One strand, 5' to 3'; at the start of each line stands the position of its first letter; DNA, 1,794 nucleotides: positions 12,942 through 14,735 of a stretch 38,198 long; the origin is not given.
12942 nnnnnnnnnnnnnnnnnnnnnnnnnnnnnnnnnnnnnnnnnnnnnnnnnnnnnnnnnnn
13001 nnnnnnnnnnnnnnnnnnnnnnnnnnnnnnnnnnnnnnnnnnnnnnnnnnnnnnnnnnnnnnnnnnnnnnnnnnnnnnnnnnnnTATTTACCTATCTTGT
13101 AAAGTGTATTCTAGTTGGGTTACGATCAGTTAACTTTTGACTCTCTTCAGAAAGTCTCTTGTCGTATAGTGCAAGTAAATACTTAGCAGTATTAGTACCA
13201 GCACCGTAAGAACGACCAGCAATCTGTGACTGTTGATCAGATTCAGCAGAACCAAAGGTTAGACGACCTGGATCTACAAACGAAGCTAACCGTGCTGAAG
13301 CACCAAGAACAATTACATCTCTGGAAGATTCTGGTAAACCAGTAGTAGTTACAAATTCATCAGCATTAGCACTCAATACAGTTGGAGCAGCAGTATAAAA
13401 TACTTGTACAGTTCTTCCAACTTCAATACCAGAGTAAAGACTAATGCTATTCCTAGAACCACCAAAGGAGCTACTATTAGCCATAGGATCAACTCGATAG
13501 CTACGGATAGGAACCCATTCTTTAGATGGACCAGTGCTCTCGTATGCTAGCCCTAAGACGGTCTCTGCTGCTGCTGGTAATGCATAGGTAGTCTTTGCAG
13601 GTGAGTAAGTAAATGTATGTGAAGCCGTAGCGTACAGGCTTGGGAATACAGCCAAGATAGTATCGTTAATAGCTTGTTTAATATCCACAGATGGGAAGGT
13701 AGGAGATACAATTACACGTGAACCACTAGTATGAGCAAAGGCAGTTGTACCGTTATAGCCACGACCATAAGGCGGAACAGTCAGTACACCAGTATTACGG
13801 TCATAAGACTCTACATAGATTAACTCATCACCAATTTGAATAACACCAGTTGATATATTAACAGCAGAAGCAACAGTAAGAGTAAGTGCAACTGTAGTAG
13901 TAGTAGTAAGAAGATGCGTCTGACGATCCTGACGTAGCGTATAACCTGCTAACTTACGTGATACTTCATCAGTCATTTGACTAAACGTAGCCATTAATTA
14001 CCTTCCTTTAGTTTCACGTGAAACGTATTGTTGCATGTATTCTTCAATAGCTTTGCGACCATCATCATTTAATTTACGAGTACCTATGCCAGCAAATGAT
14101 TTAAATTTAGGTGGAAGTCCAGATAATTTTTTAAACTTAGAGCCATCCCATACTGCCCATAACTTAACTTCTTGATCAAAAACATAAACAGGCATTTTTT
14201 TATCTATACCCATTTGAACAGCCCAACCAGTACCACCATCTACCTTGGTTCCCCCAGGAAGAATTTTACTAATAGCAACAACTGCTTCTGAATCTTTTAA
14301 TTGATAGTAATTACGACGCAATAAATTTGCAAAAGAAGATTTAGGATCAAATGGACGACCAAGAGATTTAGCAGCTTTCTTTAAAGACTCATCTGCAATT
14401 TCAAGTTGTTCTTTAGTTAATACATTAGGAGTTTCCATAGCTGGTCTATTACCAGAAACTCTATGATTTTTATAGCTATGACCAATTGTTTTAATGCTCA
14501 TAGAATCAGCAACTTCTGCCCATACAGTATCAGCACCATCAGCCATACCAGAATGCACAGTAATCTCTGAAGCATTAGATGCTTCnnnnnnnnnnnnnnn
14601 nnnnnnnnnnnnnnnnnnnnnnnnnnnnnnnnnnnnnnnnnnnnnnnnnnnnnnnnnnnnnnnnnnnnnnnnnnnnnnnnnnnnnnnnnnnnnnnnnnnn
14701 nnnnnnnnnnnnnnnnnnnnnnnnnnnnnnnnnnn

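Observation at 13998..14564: SLOG/DprA-like Rossmannoid domain fused to the C-terminus of an 895-aa virion-module protein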

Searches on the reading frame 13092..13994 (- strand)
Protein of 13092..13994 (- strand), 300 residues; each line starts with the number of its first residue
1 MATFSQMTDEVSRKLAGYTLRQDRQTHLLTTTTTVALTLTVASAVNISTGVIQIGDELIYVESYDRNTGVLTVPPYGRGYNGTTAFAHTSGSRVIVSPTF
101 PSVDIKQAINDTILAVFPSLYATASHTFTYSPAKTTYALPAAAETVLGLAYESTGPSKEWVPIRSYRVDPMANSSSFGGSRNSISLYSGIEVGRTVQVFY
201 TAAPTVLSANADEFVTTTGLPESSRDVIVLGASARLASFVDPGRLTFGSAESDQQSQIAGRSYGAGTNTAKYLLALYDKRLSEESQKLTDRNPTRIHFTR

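Call 5: search_protein_families(library=phrogs, proteins=[window:13092-13994:-], max_evalue=0.01)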
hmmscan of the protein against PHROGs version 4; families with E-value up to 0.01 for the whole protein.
window:13092-13994:- (300 aa): 2 families
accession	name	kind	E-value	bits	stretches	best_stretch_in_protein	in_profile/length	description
phrog_7578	-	unknown function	1.7e-96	323.8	1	1-300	1-300/300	-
phrog_1101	-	tail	0.00059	18.7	1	36-98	573-632/1405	tail protein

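Call 12: search_protein_families(library=pfam, proteins=[window:13092-13994:-], max_evalue=0.01)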
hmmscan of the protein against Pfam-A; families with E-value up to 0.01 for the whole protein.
window:13092-13994:- (300 aa): 1 family
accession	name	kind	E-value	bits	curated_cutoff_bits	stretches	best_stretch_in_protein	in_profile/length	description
PF24175.2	SU10_adaptor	-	2.8e-07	31.6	27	1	100-243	19-163/194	SU10 adaptor protein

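Call 94: search_protein_families(library=ncbifam, proteins=[window:13092-13994:-], max_evalue=0.1)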
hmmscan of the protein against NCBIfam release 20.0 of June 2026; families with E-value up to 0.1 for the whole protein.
window:13092-13994:- (300 aa): 0 families

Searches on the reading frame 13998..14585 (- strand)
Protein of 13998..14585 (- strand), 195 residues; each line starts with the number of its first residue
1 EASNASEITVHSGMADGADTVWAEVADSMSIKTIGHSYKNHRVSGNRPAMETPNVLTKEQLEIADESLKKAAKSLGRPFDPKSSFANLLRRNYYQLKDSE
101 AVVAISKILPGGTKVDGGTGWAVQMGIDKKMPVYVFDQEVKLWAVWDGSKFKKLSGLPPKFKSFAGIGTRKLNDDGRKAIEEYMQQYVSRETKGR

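Call 4: search_protein_families(library=pfam, proteins=[window:13998-14564:-], max_evalue=1)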
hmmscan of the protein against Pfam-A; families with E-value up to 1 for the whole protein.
window:13998-14564:- (188 aa): 1 family
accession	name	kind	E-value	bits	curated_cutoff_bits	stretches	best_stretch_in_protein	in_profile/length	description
PF02481.21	DNA_processg_A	-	0.035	13.7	29.6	0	1-28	75-102/212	DNA recombination-mediator protein A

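Call 5: search_protein_families(library=phrogs, proteins=[window:13998-14564:-], max_evalue=0.01)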
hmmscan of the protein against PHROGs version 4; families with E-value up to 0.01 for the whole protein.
window:13998-14564:- (188 aa): 1 family
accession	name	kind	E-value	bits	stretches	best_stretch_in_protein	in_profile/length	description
phrog_768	-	DNA, RNA and nucleotide metabolism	3.5e-10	40.7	1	1-130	34-167/191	DprA-like DNA recombination-mediator protein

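Call 6: search_solved_structures(query=window:13998-14564:-, max_evalue=10, show_alignments=3)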
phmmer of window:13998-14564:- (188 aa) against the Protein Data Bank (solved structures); distinct sequences matched with E-value up to 10: 1.
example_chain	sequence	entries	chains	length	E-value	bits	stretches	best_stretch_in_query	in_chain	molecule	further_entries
5gn2_A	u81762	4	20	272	0.018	18.1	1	5-122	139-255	Blr0248 protein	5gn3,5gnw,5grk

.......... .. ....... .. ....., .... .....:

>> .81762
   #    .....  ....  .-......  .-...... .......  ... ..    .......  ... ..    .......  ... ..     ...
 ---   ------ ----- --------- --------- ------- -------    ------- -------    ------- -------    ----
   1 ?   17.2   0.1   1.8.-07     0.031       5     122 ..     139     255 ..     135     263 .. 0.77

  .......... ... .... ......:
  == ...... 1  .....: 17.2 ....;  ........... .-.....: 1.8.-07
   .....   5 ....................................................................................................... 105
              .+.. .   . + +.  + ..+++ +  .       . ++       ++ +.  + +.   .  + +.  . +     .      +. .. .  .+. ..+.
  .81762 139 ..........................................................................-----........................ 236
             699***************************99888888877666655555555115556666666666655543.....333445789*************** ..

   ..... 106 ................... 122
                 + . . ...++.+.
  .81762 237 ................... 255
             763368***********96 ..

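Call 19: find_homologous_proteins(query=window:13998-14585:-, max_evalue=0.001)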
Query window:13998-14585:- (195 aa): 392 proteins with E <= 0.001 among 491 candidates; the best 120 are listed.
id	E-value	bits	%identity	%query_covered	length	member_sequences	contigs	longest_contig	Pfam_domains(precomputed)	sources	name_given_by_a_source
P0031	1.1e-65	239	62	93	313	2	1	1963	PF02481.22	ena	-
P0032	9.6e-36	141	46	91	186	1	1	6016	-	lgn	-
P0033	2.5e-33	133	46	90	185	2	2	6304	-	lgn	-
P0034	8.3e-33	132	51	89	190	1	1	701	-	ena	-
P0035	1.5e-32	131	43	92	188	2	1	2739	-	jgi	-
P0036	2.3e-32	130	45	93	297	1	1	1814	-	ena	-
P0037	6.6e-32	129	39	93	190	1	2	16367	-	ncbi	-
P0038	1.2e-31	128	42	88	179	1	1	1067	-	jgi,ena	-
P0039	3.9e-31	126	43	91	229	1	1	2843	-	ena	-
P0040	6.6e-31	126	40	92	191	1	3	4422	-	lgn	-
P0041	8.8e-31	125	47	87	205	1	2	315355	-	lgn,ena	-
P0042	1.0e-30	125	44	90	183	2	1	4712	-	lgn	-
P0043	1.4e-30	124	40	93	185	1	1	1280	-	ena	-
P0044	1.8e-30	124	42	91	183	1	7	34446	-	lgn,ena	-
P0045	1.8e-30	124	41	93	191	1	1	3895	-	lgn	-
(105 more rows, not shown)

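Call 25: search_solved_structures(query=A2, max_evalue=10, show_alignments=3)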
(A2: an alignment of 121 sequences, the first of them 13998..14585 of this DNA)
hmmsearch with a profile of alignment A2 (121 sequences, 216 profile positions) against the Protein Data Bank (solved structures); distinct sequences matched with E-value up to 10: 4.
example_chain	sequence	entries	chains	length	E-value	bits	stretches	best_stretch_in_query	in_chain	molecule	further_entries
28jw_Q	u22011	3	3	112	0.19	14.5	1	19-72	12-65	Large ribosomal subunit protein bL20c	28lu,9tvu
1hwt_C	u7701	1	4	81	1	12.1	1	40-89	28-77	PROTEIN (HEME ACTIVATOR PROTEIN)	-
2hap_C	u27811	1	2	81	1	12.1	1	40-89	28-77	PROTEIN (HEME ACTIVATOR PROTEIN)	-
4e9m_A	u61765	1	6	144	1.7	11.4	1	53-120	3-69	Nucleotide-binding oligomerization domain-containing protein 1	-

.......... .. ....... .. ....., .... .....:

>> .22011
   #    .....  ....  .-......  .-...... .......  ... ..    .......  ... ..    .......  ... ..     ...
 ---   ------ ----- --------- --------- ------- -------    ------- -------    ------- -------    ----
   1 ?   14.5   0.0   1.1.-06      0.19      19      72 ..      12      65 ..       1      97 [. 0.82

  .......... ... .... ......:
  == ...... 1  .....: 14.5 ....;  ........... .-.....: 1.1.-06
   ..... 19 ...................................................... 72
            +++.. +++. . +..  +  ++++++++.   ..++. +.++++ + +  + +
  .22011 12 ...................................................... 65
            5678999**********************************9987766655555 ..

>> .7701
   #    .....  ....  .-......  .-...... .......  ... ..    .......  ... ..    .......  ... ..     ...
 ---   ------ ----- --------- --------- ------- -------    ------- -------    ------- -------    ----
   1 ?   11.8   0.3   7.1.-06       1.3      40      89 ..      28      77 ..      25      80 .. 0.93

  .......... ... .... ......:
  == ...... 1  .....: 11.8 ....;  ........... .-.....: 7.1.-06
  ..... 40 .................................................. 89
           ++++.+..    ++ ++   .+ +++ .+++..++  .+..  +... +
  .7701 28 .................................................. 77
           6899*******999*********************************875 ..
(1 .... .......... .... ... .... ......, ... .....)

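Call 34: predict_structure(alignment_id=A2)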
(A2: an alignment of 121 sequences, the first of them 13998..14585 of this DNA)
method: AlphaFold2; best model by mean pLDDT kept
length: 195 residues; sequences in the alignment: 121
mean_pLDDT: 93.6   pTM: 0.90
mean pLDDT of the five models: 93.6, 93.5, 93.1, 92.6, 91.7
residues with pLDDT >= 90: 168; 70-90: 16; 50-70: 10; < 50: 1
segments of 3 or more residues with pLDDT < 50: none
pLDDT, mean of each block of 10 residues (from residue 1): 79 95 96 95 78 95 98 98 96 97 98 97 98 98 98 98 97 98 89 52
secondary structure, 60 per line:
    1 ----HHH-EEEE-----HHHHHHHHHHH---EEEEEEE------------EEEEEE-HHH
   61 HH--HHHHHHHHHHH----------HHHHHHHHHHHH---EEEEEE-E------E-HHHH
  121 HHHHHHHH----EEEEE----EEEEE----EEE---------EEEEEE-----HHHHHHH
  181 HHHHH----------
elements in order: E9-12 H18-28 E32-38 E51-56 H58-62 H65-75 H86-97 E101-106 H117-128 E133-137 E142-146 E151-153 E163-168 H174-185

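Call 38: fold_search(model_id=the predicted structure, library=pdb)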
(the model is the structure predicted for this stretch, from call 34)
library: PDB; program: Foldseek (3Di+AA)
matches with E <= 10: 1457; with E <= 0.001: 1
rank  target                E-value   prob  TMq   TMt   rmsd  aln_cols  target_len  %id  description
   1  3imk                  7.5e-04  1.00  0.55  0.66   5.2       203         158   14  Crystal structure of Putative molybdenum carrier protein (YP_461806.1) from SYNTROPHUS ACIDITROPHICUS SB at 1.45 A resol (released 2009-08-25)
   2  3m1a_G                1.1e-02  0.75  0.31  0.24  11.3       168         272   14  The Crystal Structure of a Short-chain Dehydrogenase from Streptomyces avermitilis to 2A (released 2010-03-23)
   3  1u7u                  1.2e-02  0.60  0.33  0.33  10.3       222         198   14  Phosphopantothenoylcysteine synthetase from E. coli (released 2004-11-30)
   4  2q1w_B                2.0e-02  0.72  0.33  0.24   9.8       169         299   11  Crystal structure of the Bordetella bronchiseptica enzyme WbmH in complex with NAD+ (released 2007-10-02)
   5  3m1a_C                2.0e-02  0.69  0.33  0.26  10.9       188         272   14  The Crystal Structure of a Short-chain Dehydrogenase from Streptomyces avermitilis to 2A (released 2010-03-23)
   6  2pk3_A                2.0e-02  0.63  0.31  0.22  10.1       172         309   14  Crystal Structure of a GDP-4-keto-6-deoxy-D-mannose reductase (released 2008-03-25)
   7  2pzk_A                2.4e-02  0.80  0.37  0.25   9.0       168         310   11  Crystal structure of the Bordetella bronchiseptica enzyme WbmG in complex with NAD (released 2007-10-02)
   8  4lw8_A                2.6e-02  0.80  0.35  0.25   9.2       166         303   14  Crystal structure of a putative epimerase from Burkholderia cenocepacia J2315 (released 2013-09-04)
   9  3m1a_D                3.7e-02  0.54  0.31  0.24  11.3       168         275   14  The Crystal Structure of a Short-chain Dehydrogenase from Streptomyces avermitilis to 2A (released 2010-03-23)
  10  3guy_A                4.0e-02  0.54  0.37  0.36  10.3       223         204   12  Crystal structure of a short-chain dehydrogenase/reductase from Vibrio parahaemolyticus (released 2009-04-14)
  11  3m1a_E                4.0e-02  0.33  0.32  0.25  14.0       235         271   12  The Crystal Structure of a Short-chain Dehydrogenase from Streptomyces avermitilis to 2A (released 2010-03-23)
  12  6pnl                  4.2e-02  0.66  0.35  0.23   9.0       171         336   14  Structure of Epimerase Mth375 from the thermophilic pseudomurein-containing methanogen Methanothermobacter thermautotrop (released 2020-07-08)
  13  3m1a_A                4.2e-02  0.30  0.32  0.25  14.4       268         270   11  The Crystal Structure of a Short-chain Dehydrogenase from Streptomyces avermitilis to 2A (released 2010-03-23)
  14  3m1a_B                4.5e-02  0.33  0.32  0.25  13.8       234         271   12  The Crystal Structure of a Short-chain Dehydrogenase from Streptomyces avermitilis to 2A (released 2010-03-23)
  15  7n09_A                4.5e-02  0.30  0.33  0.27  12.7       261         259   14  Structural basis for branched substrate selectivity in a ketoreductase from Ascaris suum (released 2021-08-11)
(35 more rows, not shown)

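Call 39: search_protein_families(library=pfam, alignment_id=A2, max_evalue=1)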
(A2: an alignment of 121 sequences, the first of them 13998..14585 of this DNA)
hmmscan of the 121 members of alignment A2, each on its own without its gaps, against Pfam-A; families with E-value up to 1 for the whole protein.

A. member 1, window:13998-14585:- (195 aa): 1 family
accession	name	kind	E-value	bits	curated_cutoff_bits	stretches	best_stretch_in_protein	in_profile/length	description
PF02481.21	DNA_processg_A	-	0.0068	16.1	29.6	0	6-35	73-102/212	DNA recombination-mediator protein A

B. families by the number of members that match (of 121 scanned): 61 families (the first 25 are shown)
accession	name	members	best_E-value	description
PF02481.21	DNA_processg_A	43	6.1e-06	DNA recombination-mediator protein A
PF05014.21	Nuc_deoxyrib_tr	41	0.001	Nucleoside 2-deoxyribosyltransferase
PF12694.12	cpYpsA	9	0.0012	Circularly permutated YpsA SLOG family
PF05321.16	HHA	3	0.0047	Haemolysin expression modulating protein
PF14536.11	DUF4441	3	0.0054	Domain of unknown function (DUF4441)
PF03678.21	Adeno_hexon_C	2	0.0034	Hexon, adenovirus major coat protein, C-terminal domain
PF21857.2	DUF6913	2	0.01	Family of unknown function (DUF6913)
PF10686.14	YAcAr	2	0.011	YspA, cpYpsA-related SLOG family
PF22182.2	DUF6945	2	0.037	Domain of unknown function (DUF6945)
PF16644.10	NEXCaM_BD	2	0.039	Regulatory region of Na+/H+ exchanger NHE binds to calmodulin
PF18121.7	TFA2_Winged_2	2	0.053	TFA2 Winged helix domain 2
PF23559.1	WH_DRP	2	0.14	Disease resistance protein Winged helix domain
PF17780.6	OCRE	2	0.15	OCRE domain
PF25102.1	DUF7810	2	0.23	Family of unknown function (DUF7810)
PF13964.12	Kelch_6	1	0.0027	Kelch motif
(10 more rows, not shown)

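Call 42: fold_search(model_id=the predicted structure, library=viral)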
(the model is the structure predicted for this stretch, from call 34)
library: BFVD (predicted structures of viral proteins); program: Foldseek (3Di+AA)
matches with E <= 10: 524; with E <= 0.001: 12
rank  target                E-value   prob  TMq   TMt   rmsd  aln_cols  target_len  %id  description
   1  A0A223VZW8            3.3e-17  1.00  0.84  0.88   2.2       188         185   32  Uncharacterized protein [Agrobacterium phage Atu_ph07]
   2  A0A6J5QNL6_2          1.6e-15  1.00  0.78  0.14   5.3       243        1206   27  DNA 3'-5' helicase [uncultured Caudovirales phage]
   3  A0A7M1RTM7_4          1.8e-15  1.00  0.80  0.12   4.7       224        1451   28  Uncharacterized protein [uncultured phage cr130_1]
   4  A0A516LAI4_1          2.0e-15  1.00  0.84  0.17   3.3       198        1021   23  (no name in the UniProt tables at hand)
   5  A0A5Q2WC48            5.3e-13  1.00  0.80  0.70   2.5       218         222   22  (no name in the UniProt tables at hand)
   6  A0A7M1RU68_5          2.8e-10  1.00  0.60  0.10   2.7       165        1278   27  NTF2 domain-containing protein [uncultured phage cr272_1]
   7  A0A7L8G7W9            4.3e-06  1.00  0.53  0.76   2.1       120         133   27  (no name in the UniProt tables at hand)
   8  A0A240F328            1.2e-04  1.00  0.52  0.59   3.9       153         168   20  (no name in the UniProt tables at hand)
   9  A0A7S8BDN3            7.0e-04  0.99  0.43  0.44  11.1       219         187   13  Molybdenum cofactor carrier [Medusavirus stheno T3]
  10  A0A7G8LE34            9.0e-04  1.00  0.43  0.49  11.2       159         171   19  (no name in the UniProt tables at hand)
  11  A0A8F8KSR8            9.5e-04  0.99  0.44  0.41  11.0       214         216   15  DNA processing protein A [Clandestinovirus]
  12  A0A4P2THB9            9.5e-04  0.99  0.39  0.36   5.9       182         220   16  DprA-like protein [Vibrio phage VP-1]
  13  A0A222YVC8            1.3e-03  1.00  0.41  0.52  11.2       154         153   21  DprA-like DNA processing chain A [Streptomyces phage Mildred21]
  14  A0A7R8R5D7            2.6e-03  0.99  0.41  0.41   6.3       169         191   15  Phi92_gp047 [Klebsiella phage vB_KvM-Eowyn]
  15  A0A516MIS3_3          2.9e-03  1.00  0.57  0.09   4.9       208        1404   12  (no name in the UniProt tables at hand)
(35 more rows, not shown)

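Call 94: search_protein_families(library=ncbifam, proteins=[window:13998-14585:-], max_evalue=0.1)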
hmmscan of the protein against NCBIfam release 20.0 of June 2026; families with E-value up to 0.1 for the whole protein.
window:13998-14585:- (195 aa): 2 families
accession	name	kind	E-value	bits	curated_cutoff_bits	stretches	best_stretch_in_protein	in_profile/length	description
NF011391.0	PRK14816.1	equivalog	0.05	13.2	283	1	85-136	106-155/196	NADH-quinone oxidoreductase subunit B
NF006846.0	PRK09358.1-1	equivalog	0.077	12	459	0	6-39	192-224/333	adenosine deaminase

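Call 95: search_protein_families(library=padloc, proteins=[window:13998-14585:-], max_evalue=0.1)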
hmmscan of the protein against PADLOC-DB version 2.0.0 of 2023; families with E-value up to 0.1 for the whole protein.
window:13998-14585:- (195 aa): 1 family
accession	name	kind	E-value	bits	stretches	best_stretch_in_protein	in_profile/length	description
PDLC03961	ShosA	-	0.00035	17.9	0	162-190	116-144/303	-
